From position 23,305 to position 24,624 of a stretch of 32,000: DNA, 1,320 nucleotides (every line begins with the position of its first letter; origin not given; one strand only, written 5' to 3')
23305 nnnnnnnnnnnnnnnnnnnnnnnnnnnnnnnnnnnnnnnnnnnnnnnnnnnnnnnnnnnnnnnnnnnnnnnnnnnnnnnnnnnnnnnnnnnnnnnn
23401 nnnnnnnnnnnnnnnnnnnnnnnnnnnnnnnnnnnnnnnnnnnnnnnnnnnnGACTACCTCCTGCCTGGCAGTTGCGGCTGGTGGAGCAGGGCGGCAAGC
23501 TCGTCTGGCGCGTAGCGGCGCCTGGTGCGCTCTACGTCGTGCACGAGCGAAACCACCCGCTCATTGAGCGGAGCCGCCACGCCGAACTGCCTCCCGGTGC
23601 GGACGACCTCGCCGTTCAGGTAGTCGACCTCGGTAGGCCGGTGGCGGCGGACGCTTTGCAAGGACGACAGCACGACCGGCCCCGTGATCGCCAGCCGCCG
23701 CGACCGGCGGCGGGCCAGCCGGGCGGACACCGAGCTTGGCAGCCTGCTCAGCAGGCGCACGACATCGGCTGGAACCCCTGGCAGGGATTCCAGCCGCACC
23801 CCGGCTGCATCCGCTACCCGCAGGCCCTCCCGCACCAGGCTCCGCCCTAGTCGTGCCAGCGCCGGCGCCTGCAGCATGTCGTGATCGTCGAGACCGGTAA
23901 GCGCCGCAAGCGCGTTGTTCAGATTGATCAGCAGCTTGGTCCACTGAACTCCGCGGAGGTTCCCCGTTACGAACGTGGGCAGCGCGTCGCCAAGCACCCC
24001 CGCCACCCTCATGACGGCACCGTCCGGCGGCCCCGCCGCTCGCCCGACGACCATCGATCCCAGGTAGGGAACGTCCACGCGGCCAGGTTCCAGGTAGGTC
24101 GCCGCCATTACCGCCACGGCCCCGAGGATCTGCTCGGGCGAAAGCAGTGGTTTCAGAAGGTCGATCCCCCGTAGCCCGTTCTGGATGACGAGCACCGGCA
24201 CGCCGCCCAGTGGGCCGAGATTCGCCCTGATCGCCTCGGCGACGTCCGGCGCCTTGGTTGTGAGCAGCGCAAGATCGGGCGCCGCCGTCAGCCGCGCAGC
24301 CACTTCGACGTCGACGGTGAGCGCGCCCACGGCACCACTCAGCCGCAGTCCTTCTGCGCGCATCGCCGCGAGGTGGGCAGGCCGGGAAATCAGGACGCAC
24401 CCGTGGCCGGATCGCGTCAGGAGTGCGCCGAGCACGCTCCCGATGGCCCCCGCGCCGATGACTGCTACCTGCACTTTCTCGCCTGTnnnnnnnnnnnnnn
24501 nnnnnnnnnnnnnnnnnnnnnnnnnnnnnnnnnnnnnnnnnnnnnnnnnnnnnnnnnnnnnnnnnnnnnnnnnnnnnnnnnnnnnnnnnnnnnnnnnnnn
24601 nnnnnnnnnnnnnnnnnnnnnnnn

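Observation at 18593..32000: Interleaved terpenoid plus salicylate/NRPS-type biosynthetic gene cluster, with no carrier protein or prenyl synthase in view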

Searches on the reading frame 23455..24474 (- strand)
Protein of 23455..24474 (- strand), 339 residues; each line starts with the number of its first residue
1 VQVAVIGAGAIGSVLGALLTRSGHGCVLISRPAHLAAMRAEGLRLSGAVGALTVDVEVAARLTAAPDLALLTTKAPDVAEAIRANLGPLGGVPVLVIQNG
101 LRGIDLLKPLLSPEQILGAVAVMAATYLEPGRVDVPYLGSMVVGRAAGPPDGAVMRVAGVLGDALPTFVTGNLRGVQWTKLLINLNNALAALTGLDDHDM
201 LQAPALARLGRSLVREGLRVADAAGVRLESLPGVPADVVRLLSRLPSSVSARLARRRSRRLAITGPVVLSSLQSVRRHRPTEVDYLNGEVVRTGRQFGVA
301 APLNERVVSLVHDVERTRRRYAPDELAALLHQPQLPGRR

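Call 3: search_protein_families(library=pfam, proteins=[window:23455-24474:-])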
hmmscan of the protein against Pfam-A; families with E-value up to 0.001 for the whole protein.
window:23455-24474:- (339 aa): 2 families
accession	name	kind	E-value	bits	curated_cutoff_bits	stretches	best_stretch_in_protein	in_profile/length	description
PF02558.23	ApbA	-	1.2e-25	90.4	22.2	1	3-146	1-148/150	Ketopantoate reductase PanE/ApbA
PF08546.17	ApbA_C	-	2.2e-25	89.9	22.7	1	172-315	1-125/125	Ketopantoate reductase PanE/ApbA C terminal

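Call 21: search_protein_families(library=ncbifam, proteins=[window:23455-24474:-], max_evalue=0.00001)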
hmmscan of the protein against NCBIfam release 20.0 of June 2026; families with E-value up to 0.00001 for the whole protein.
window:23455-24474:- (339 aa): 14 families
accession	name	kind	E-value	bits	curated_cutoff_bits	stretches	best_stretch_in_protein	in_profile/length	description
TIGR00745.1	apbA_panE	subfamily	4.5e-50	170.6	141.35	1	3-317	2-304/305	2-dehydropantoate 2-reductase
NF006083.0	PRK08229.1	equivalog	1.4e-46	159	371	1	2-329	4-333/341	2-dehydropantoate 2-reductase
NF005091.0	PRK06522.2-2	equivalog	1.9e-40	138.9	252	2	1-251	2-251/302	2-dehydropantoate 2-reductase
NF005092.1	PRK06522.2-3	equivalog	1.5e-39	135.9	500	2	1-232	1-233/296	2-dehydropantoate 2-reductase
NF005089.0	PRK06522.1-4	subfamily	4.5e-30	105.1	223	2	111-320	134-323/326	2-dehydropantoate 2-reductase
NF005088.0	PRK06522.1-2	subfamily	1.3e-26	93.4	371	1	1-318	1-305/308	2-dehydropantoate 2-reductase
NF009541.0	PRK12921.1-1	equivalog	1.9e-20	73.3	338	1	2-311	7-289/297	oxidoreductase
NF005087.0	PRK06522.1-1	equivalog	5.2e-20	71.7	351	2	1-200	1-197/296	2-dehydropantoate 2-reductase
NF004887.0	PRK06249.1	equivalog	2.7e-19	69.5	360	1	1-229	6-246/316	putative 2-dehydropantoate 2-reductase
NF005094.0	PRK06522.2-5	equivalog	2.7e-18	66.3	382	1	1-229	1-236/307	2-dehydropantoate 2-reductase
NF005093.0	PRK06522.2-4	equivalog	8.5e-14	51.6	308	1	1-220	4-226/304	2-dehydropantoate 2-reductase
NF009543.0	PRK12921.1-5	equivalog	1.2e-11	44.4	339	0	271-315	259-303/305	oxidoreductase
NF004311.0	PRK05708.1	equivalog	5.6e-11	41.8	378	1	2-197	4-199/305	putative 2-dehydropantoate 2-reductase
NF009542.0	PRK12921.1-4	equivalog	2.5e-09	36.8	288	0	172-229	160-217/286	oxidoreductase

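Call 60: search_solved_structures(query=window:23455-24474:-, max_evalue=1e-8)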
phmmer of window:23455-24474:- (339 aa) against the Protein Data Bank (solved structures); distinct sequences matched with E-value up to 1e-8: 15.
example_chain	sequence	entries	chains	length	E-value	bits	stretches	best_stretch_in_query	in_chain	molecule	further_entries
3hwr_A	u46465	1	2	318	1.3e-29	106.6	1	1-316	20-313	2-dehydropantoate 2-reductase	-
5hws_A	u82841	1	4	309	6.5e-29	104.3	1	1-232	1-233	2-dehydropantoate 2-reductase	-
5ayv_A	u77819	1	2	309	2e-28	102.7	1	1-232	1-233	2-dehydropantoate 2-reductase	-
2ew2_A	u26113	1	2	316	9.3e-18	67.7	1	1-229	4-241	2-dehydropantoate 2-reductase, putative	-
3i83_A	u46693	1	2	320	1e-15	60.9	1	2-311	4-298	2-dehydropantoate 2-reductase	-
8wl1_A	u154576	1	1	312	1.5e-15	60.4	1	1-318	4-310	2-dehydropantoate 2-reductase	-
8wl3_A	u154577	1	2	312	1.9e-15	60.1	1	1-318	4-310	2-dehydropantoate 2-reductase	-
8wl4_A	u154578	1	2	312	5e-15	58.7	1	1-318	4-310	2-dehydropantoate 2-reductase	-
1yjq_A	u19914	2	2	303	6.6e-15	58.3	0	1-195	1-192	2-dehydropantoate 2-reductase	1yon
2ofp_A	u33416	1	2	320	8.4e-15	57.9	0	1-195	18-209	Ketopantoate reductase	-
1ks9_A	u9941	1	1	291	1.1e-14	57.5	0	1-194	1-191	2-DEHYDROPANTOATE 2-REDUCTASE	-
3hn2_A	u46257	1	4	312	1.3e-14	57.3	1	2-245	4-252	2-dehydropantoate 2-reductase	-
3wfi_A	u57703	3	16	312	1.5e-14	57.1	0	1-229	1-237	2-dehydropantoate 2-reductase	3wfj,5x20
4ol9_A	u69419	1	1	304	2.5e-14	56.4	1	3-311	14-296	Putative 2-dehydropantoate 2-reductase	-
8iwg_A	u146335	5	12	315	4.4e-11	45.7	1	2-231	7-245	2-dehydropantoate 2-reductase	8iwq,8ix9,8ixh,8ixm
